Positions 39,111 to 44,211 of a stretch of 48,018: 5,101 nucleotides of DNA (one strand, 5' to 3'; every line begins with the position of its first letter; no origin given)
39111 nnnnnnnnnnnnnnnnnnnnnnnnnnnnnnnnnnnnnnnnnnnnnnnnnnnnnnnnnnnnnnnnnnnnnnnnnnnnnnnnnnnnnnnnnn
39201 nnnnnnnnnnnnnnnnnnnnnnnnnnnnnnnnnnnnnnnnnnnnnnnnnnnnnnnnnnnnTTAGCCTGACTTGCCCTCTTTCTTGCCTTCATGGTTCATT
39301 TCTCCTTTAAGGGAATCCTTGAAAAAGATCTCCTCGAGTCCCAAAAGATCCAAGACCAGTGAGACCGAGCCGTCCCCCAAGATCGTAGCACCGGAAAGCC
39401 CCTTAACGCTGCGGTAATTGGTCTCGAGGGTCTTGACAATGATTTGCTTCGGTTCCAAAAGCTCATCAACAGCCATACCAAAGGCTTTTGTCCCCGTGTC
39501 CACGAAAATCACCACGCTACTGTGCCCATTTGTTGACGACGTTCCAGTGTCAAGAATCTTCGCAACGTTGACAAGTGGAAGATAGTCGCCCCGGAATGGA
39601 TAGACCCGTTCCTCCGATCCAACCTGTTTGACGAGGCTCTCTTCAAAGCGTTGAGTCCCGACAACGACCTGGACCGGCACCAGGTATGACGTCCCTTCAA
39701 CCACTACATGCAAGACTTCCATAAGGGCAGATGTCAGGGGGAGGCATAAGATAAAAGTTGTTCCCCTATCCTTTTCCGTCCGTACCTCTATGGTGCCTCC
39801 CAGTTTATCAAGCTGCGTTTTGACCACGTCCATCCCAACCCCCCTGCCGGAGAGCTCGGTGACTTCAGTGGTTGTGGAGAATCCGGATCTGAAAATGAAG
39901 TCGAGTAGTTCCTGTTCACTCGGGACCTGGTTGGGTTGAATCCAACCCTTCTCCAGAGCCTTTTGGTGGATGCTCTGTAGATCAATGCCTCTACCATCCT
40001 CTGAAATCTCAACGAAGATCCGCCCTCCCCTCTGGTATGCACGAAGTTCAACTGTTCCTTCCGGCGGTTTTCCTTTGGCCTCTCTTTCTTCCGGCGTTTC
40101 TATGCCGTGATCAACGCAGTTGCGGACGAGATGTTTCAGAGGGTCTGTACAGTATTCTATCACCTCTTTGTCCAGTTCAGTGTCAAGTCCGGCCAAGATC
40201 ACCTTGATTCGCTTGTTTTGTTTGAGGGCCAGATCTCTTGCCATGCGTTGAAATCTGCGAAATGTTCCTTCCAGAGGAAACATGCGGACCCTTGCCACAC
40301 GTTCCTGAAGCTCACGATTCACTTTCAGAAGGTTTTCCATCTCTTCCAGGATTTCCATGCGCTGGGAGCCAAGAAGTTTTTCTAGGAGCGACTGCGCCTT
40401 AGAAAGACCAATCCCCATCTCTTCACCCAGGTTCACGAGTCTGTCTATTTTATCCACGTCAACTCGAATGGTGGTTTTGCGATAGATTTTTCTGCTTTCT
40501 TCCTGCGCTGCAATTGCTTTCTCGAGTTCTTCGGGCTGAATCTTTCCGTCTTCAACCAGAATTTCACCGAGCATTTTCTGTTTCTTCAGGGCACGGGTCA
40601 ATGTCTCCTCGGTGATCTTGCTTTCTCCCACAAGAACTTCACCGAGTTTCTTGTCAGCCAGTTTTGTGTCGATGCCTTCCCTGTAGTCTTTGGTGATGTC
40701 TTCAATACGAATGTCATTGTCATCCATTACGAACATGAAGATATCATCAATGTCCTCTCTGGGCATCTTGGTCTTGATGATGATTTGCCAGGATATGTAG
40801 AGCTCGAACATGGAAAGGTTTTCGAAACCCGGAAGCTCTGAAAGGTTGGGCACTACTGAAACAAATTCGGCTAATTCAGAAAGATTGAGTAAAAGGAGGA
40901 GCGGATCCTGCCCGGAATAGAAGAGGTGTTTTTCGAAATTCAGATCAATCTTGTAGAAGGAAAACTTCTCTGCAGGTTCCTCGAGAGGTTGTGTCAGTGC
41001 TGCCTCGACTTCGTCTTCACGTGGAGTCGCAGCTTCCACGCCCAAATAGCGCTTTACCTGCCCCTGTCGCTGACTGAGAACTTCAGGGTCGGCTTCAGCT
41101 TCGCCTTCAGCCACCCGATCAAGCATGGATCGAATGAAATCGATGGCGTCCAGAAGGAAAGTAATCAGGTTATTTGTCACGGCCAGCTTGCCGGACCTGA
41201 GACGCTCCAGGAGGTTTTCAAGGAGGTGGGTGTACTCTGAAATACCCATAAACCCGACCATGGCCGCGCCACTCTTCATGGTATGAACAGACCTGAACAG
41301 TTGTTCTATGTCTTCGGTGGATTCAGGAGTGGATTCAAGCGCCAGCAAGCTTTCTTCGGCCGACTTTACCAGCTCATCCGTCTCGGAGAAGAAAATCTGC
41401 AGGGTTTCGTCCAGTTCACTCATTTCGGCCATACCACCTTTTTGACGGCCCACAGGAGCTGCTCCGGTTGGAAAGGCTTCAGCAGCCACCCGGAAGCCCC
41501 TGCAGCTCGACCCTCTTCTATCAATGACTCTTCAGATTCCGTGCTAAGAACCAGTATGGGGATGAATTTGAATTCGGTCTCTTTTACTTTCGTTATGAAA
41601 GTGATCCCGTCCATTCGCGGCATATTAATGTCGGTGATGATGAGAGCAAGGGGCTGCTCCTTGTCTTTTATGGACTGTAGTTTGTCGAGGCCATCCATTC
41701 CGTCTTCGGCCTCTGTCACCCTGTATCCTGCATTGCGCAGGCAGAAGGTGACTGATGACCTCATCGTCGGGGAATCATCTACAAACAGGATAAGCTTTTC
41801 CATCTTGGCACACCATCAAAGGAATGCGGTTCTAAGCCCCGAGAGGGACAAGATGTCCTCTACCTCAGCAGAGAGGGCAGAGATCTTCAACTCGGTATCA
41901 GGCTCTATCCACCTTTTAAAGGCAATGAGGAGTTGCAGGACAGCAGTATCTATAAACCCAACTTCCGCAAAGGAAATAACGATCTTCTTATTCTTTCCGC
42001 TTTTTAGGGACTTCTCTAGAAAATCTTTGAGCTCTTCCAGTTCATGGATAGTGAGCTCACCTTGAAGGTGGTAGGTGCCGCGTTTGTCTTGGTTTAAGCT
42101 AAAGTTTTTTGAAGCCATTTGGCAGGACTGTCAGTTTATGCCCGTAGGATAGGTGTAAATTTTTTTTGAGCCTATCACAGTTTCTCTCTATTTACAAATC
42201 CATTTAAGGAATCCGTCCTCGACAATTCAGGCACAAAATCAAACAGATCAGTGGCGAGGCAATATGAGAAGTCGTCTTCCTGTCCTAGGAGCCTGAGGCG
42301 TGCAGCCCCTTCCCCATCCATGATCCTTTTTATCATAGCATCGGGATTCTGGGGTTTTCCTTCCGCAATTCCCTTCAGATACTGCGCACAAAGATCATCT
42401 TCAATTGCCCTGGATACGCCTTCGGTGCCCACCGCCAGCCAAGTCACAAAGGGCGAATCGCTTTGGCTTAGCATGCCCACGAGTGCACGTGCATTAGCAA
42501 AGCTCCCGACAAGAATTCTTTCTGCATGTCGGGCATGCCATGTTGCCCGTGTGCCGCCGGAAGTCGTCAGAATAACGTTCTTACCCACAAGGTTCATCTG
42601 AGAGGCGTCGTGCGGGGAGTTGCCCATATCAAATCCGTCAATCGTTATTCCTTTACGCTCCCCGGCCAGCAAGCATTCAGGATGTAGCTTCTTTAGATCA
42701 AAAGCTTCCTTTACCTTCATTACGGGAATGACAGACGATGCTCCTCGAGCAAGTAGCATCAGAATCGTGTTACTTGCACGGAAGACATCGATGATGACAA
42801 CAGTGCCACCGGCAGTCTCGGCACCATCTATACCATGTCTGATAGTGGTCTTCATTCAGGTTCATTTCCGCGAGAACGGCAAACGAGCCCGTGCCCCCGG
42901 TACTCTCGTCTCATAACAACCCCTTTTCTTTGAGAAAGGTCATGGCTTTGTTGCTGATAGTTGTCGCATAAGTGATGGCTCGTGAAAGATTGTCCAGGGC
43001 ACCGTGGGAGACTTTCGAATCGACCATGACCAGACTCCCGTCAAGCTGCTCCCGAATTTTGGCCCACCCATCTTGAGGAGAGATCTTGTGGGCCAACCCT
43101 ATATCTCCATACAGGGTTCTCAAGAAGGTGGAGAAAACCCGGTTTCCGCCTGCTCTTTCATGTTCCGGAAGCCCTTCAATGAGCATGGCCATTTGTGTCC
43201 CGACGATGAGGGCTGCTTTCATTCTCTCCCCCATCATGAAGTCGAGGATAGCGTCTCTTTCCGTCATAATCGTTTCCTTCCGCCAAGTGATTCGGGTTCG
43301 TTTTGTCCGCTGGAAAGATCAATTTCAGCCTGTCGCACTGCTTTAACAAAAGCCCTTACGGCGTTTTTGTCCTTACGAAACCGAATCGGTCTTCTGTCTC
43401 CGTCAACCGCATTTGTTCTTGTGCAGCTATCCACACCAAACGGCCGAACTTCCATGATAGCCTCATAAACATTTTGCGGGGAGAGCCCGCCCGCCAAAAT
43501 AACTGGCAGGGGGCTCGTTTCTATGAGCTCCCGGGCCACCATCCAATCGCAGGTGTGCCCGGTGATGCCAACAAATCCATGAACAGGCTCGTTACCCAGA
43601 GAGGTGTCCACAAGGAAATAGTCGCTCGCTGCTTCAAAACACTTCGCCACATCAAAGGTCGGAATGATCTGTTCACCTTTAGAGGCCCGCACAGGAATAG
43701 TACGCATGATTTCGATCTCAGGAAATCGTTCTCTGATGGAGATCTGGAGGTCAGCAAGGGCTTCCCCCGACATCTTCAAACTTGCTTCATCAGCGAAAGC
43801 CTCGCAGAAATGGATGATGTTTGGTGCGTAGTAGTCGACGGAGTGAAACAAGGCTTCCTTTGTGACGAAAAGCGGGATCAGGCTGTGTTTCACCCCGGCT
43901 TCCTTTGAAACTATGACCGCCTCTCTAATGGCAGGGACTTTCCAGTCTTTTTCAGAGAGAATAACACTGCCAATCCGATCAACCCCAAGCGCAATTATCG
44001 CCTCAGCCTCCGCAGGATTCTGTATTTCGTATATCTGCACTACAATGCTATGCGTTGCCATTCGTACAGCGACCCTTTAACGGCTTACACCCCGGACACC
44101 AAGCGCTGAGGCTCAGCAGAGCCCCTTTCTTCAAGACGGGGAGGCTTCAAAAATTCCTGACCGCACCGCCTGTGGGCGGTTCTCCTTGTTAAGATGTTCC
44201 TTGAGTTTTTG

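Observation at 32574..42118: Wsp-like chemosensory operon with c-di-GMP output, a haem-motif receptor and an embedded tetrahaem cytochrome c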

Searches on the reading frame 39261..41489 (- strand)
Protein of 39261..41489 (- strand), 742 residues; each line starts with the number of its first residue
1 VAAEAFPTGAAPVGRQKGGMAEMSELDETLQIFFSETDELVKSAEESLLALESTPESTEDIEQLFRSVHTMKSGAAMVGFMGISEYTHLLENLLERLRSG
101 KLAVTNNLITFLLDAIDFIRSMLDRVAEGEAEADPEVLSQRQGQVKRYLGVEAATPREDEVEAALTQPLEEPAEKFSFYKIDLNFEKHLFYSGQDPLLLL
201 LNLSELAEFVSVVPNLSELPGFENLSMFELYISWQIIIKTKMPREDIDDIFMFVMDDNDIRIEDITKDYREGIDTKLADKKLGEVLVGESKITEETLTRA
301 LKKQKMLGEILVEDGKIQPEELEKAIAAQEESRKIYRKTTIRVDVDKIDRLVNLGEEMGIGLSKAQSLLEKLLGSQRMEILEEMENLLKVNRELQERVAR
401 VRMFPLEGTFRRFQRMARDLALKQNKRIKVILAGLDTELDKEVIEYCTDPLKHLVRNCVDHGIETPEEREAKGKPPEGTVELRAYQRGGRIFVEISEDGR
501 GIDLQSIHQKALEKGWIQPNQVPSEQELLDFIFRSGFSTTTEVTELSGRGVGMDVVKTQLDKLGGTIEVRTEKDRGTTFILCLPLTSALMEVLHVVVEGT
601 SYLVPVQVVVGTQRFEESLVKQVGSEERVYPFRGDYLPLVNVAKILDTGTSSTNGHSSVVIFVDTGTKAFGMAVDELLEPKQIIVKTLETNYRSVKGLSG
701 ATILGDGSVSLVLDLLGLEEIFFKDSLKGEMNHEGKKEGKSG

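Call 3: search_protein_families(library=pfam, proteins=[window:39261-41489:-], max_evalue=0.01)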
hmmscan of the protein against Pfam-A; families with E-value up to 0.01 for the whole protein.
window:39261-41489:- (742 aa): 4 families
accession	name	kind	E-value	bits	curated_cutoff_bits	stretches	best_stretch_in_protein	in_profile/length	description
PF02518.31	HATPase_c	-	2.4e-18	67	26.4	1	449-586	4-110/111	Histidine kinase-, DNA gyrase B-, and HSP90-like ATPase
PF01584.24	CheW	-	3.3e-18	66.1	23.5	1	591-718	1-133/138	CheW-like domain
PF01627.28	Hpt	-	2.6e-16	60.1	24.6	1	29-127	2-82/84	Hpt domain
PF02895.20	H-kinase_dim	-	2.7e-05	25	23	1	339-399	2-66/68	Signal transducing histidine kinase, homodimeric domain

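Call 52: search_protein_families(library=ncbifam, proteins=[window:39261-41489:-], max_evalue=0.00001)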
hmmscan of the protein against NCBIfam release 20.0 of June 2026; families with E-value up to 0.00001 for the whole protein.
window:39261-41489:- (742 aa): 7 families
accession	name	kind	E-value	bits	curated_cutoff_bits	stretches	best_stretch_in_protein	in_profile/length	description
NF007835.0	PRK10547.1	equivalog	9.1e-130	434.3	793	1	28-722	5-660/670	chemotaxis protein CheA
NF041336.1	CheA_Halo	equivalog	1.5e-113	380.7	950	1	27-715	2-663/666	chemotaxis protein CheA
NF053729.1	c-di-GMP_motif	domain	1.9e-12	46.7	38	0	307-333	2-28/53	cyclic di-GMP-binding domain-containing protein, MshE-related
NF008298.1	PRK11086.1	subfamily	7.7e-09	34.5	520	1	526-586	471-526/529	DcuS/MalK family sensor histidine kinase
NF012033.0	PRK15489.1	equivalog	1.6e-06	26.6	537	1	269-347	480-563/703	glycosyl transferase family protein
NF046044.1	PnpS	equivalog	3.6e-06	26.3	400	0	546-584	352-390/390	two-component system histidine kinase PnpS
NF007688.0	PRK10364.1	equivalog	7.7e-06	24.9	479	0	483-586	365-452/460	two-component system sensor histidine kinase ZraS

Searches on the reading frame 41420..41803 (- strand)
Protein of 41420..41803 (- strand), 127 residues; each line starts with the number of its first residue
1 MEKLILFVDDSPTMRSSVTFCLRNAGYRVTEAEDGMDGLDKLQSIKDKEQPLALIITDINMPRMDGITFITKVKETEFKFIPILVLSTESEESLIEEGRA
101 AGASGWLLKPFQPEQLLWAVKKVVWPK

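Call 3: search_protein_families(library=pfam, proteins=[window:41420-41803:-], max_evalue=0.01)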
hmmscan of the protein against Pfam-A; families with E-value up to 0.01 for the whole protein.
window:41420-41803:- (127 aa): 1 family
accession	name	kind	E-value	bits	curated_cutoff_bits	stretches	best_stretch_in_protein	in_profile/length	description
PF00072.30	Response_reg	-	1.8e-25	89.7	30.2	1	5-120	1-110/111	Response regulator receiver domain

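Call 52: search_protein_families(library=ncbifam, proteins=[window:41420-41803:-], max_evalue=0.00001)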
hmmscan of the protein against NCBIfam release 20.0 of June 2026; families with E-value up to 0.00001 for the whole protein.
window:41420-41803:- (127 aa): 82 families (the best 25 are shown)
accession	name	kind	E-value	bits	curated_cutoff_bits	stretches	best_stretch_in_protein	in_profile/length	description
NF041733.1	resp_reg_CseB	equivalog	3.2e-19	69.2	350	1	5-121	3-112/228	two-component system response regulator CseB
NF007901.0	PRK10610.1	equivalog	1.1e-17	64.4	189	1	5-116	8-116/129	chemotaxis response regulator CheY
NF052313.1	T9SS_RR_PorX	equivalog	3.6e-17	62.3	300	1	5-124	3-116/513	T9SS response regulator signal transducer PorX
NF007969.0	PRK10693.1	equivalog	1.7e-16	60.2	329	1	2-113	7-112/337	two-component system response regulator RssB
NF006900.1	PRK09390.1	equivalog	2.8e-16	59.7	255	1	4-123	6-119/203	response regulator FixJ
TIGR02154.1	PhoB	equivalog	6.5e-16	58.3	296.2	1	1-123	1-119/226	phosphate regulon transcriptional regulator PhoB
NF053512.1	nitric_RR_NosR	exception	8e-16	58.1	400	1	5-123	1-114/422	response regulator c-di-GMP phosphodiesterase, NosR family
NF007935.0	PRK10651.1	equivalog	1.7e-15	56.8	250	1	4-123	8-123/216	two-component system response regulator NarL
NF045717.1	DVU0259_DivK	exception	2.1e-15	56.9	160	1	1-124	1-116/117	DVU0259 family response regulator domain-containing protein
NF046020.1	HisKinCckABruc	equivalog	2.1e-15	55.7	1000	1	4-123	751-866/868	cell cycle histidine kinase CckA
NF045505.1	RR_RssB_Pseudo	equivalog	8.5e-15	54.7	700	1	5-113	8-110/394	two-component system response regulator RssB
NF040689.1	MtrAB_MtrA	equivalog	3.2e-14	52.8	300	1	5-121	1-110/219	MtrAB system response regulator MtrA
NF045944.1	ResRegRpaBCyano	equivalog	4e-14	52.6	330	1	6-122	1-110/229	response regulator transcription factor RpaB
NF007005.1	PRK09468.1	equivalog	5.4e-14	52.2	331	1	3-124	4-119/237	osmolarity response regulator transcription factor OmpR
NF033117.2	vanR_ACDEGLN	exception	7.7e-14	51.8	350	1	5-121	1-110/226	VanR-ABDEGLN family response regulator transcription factor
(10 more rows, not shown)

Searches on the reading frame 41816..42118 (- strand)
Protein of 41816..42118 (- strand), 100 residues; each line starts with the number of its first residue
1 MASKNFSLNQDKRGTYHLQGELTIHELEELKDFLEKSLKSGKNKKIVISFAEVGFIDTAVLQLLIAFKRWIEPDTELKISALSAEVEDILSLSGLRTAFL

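Call 10: search_protein_families(library=pfam, proteins=[window:41816-42118:-], max_evalue=1)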
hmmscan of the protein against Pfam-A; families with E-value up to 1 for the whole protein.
window:41816-42118:- (100 aa): 3 families
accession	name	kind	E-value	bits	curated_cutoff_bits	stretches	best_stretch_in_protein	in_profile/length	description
PF13466.11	STAS_2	-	6.7e-12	45.9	29.2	1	17-95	2-79/80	STAS domain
PF01740.26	STAS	-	3.9e-11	43.1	22.6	1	15-96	12-94/106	STAS domain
PF01486.22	K-box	-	0.033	14.8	30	1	20-48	38-66/93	K-box region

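Call 52: search_protein_families(library=ncbifam, proteins=[window:41816-42118:-], max_evalue=0.00001)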
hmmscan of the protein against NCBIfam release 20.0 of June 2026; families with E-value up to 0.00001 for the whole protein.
window:41816-42118:- (100 aa): 2 families
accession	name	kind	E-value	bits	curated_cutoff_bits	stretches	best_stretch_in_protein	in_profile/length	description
TIGR00377.1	ant_ant_sig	superfamily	2.7e-11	43.3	53.45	1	15-98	15-99/108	anti-sigma factor antagonist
TIGR02886.1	spore_II_AA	equivalog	5.1e-10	39.3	114.75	1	17-96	13-93/106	anti-sigma F factor antagonist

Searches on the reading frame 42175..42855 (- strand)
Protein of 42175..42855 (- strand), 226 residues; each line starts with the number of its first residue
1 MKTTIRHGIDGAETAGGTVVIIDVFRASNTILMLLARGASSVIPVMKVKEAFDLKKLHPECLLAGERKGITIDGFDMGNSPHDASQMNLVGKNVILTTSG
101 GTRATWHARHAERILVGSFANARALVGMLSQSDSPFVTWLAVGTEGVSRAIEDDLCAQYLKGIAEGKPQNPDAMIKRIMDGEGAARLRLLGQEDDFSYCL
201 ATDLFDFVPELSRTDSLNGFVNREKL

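Call 10: search_protein_families(library=pfam, proteins=[window:42175-42855:-], max_evalue=1)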
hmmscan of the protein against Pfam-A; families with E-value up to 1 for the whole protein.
window:42175-42855:- (226 aa): 1 family
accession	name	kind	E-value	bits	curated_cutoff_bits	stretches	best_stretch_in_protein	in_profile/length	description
PF04029.19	2-ph_phosp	-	6.5e-50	169.8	26.4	1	14-212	12-224/226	2-phosphosulpholactate phosphatase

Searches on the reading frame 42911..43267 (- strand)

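Call 10: search_protein_families(library=pfam, proteins=[window:42911-43267:-], max_evalue=1)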
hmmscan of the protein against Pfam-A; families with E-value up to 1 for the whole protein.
window:42911-43267:- (118 aa): 1 family
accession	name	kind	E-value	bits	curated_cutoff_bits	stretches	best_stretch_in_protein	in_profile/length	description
PF24764.1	rva_4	-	0.2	11.8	26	1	86-113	25-53/194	Integrase core domain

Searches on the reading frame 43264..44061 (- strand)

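Call 10: search_protein_families(library=pfam, proteins=[window:43264-44061:-], max_evalue=1)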
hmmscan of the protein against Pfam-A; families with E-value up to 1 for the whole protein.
window:43264-44061:- (265 aa): 1 family
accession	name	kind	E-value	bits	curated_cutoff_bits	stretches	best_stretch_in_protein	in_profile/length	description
PF00697.28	PRAI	-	1.3e-08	35.3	22.7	1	138-211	110-171/193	N-(5'phosphoribosyl)anthranilate (PRA) isomerase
